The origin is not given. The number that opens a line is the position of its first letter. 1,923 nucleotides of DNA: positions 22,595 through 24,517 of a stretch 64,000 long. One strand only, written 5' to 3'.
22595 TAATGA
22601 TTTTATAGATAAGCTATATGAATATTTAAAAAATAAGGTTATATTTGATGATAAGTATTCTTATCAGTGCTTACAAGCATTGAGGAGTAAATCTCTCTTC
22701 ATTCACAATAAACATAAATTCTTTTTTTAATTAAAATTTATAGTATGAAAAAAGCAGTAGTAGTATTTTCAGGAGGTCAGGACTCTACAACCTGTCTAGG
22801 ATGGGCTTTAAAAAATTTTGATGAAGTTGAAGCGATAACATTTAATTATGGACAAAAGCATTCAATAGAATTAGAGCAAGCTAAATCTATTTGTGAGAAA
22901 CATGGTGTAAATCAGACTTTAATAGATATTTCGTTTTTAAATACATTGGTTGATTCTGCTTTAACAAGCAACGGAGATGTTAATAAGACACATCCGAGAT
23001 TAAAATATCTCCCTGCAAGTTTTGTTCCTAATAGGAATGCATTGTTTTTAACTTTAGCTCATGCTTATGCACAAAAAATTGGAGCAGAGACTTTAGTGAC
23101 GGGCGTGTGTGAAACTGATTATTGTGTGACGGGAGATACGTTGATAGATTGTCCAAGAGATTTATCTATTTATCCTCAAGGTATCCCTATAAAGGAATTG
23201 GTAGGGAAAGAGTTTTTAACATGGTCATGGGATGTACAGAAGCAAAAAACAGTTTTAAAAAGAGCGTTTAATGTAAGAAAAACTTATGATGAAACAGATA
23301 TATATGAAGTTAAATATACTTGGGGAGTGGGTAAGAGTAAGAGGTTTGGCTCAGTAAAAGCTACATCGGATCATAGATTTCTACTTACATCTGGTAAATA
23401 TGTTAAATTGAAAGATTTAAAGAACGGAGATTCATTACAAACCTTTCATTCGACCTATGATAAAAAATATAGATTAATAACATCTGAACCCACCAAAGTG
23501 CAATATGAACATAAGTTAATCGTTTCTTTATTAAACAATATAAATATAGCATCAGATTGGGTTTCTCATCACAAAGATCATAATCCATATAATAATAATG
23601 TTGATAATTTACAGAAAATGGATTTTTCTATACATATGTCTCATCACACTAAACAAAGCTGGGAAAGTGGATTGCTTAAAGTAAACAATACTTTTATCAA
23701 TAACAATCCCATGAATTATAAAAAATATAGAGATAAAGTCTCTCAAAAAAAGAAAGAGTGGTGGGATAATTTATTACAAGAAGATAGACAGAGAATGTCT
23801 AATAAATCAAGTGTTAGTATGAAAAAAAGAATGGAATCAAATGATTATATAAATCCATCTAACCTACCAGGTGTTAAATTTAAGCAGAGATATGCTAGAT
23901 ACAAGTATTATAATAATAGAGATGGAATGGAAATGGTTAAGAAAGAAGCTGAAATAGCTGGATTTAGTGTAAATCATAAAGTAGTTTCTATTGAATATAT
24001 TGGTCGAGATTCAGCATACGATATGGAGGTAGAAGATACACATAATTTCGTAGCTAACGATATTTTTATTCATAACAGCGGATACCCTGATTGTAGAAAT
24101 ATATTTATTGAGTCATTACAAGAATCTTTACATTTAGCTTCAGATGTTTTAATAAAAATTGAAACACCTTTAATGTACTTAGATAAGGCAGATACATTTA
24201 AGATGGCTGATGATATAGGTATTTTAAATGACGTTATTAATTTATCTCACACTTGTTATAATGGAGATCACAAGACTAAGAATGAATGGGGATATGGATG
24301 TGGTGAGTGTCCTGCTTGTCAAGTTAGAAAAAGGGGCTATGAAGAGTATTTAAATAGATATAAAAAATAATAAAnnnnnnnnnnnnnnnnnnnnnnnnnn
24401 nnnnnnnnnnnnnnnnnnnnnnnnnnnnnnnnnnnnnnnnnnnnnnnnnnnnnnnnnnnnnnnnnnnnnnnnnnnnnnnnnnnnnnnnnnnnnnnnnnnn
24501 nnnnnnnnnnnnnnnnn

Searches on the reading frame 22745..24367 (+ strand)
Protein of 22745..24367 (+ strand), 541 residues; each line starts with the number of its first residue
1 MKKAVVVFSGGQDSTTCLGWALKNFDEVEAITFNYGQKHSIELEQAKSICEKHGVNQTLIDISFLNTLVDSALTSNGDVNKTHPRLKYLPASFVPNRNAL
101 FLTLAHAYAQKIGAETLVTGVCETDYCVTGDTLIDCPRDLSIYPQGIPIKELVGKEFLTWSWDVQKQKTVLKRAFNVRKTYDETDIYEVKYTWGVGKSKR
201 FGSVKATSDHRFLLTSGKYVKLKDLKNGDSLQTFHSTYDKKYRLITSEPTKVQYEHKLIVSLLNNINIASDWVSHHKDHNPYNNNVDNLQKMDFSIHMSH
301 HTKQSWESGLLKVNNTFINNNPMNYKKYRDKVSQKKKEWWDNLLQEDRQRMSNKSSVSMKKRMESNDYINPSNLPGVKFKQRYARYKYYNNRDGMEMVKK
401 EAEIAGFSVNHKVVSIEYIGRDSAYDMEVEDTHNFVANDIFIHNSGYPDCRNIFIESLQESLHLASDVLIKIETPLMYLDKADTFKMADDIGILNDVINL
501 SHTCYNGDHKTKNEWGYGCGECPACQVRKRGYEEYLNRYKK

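Call 71: search_dna_similar(query=window:22745-24367:+, collection=phages, mode=protein, max_rows=12)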
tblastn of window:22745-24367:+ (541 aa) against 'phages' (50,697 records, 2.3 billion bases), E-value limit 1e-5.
Records with a match: 254; places in all: 254; records where one place covers at least 80% of the query: 0.
Best place of each record, by identity: 60-80% 16; <60% 238.
By first word of the organism name: Vibrio 66; Mycobacterium 46; Escherichia 34; Pseudomonas 15; Rhizobium 14; Cellulophaga 7; Bacillus 7; Bacteriophage 6; Haloarcula 6; Arthrobacter 4; and 29 more.
By host as written in the record: - 39; Mycobacterium smegmatis mc2 155 27; Escherichia coli 14; Mycobacterium smegmatis mc#155 10; Vibrio parahaemolyticus 7; Pseudomonas aeruginosa 6; Pseudomonas aeruginosa PAO1 6; Escherichia coli K-12 5; and 93 more.
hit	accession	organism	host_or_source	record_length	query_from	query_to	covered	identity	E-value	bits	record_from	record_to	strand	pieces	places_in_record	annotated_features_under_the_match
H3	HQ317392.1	Cellulophaga phage phiSM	Cellulophaga sp. MM#3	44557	3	537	40%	64.4%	2e-48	287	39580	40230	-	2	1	queuosine biosynthesis protein QueC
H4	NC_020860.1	Cellulophaga phage phiSM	Cellulophaga sp. MM#3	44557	3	537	40%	64.4%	2e-48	287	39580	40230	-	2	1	QueC-like queuosine biosynthesis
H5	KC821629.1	Cellulophaga phage phi38:2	Cellulophaga baltica NN016038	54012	3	537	40%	64.4%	2e-48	287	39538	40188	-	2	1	queuosine biosynthesis QueC ATPase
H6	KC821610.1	Cellulophaga phage phi3ST:2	Cellulophaga baltica '#3 r phiST'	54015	3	537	40%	64.4%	2e-48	287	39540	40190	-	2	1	queuosine biosynthesis QueC ATPase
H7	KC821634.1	Cellulophaga phage phi47:1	Cellulophaga baltica NN014847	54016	3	537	40%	64.4%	2e-48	287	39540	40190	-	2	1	queuosine biosynthesis QueC ATPase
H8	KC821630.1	Cellulophaga phage phi3:1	Cellulophaga baltica MM#3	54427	3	537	40%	64.4%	2e-48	287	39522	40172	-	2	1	queuosine biosynthesis QueC ATPase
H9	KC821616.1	Cellulophaga phage phiSM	Cellulophaga baltica MM#3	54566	3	537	40%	64.4%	2e-48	287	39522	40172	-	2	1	queuosine biosynthesis QueC ATPase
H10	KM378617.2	Vibrio phage VpKK5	Vibrio parahaemolyticus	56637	4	537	40%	62.2%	2e-40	284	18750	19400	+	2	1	7-cyano-7-deazaguanine synthase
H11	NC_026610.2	Vibrio phage VpKK5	Vibrio parahaemolyticus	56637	4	537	40%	62.2%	2e-40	284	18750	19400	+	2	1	QueC-like queuosine biosynthesis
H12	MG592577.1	Vibrio phage 1.207.B._10N.222.51.C2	Vibrio breoganii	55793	3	535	40%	62.3%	2e-39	279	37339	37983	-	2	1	queuosine biosynthesis protein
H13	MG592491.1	Vibrio phage 1.117.O._10N.261.45.E9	Vibrio breoganii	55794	3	535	40%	62.3%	2e-39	279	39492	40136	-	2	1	queuosine biosynthesis protein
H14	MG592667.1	Vibrio phage 2.117.O._10N.261.45.E9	Vibrio breoganii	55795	3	535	40%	62.3%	2e-39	279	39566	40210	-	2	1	queuosine biosynthesis protein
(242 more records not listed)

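Call 72: search_protein_families(library=pfam, proteins=[window:22745-24367:+], max_evalue=0.001)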
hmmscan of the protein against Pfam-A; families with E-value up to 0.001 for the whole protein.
window:22745-24367:+ (541 aa): 4 families
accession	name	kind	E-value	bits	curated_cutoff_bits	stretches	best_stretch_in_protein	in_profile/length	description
PF06508.19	QueC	-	2.6e-70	236.6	22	2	3-127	1-126/210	Queuosine biosynthesis protein QueC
PF14890.11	Intein_splicing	-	8e-16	58.7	35.8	1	147-444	10-155/155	Intein splicing domain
PF24167.1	DUF7411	-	0.00064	19.8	28.7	0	3-48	2-46/194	Family of unknown function (DUF7411)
PF02540.23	NAD_synthase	-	0.00089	18.9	21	0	2-74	19-93/242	NAD synthase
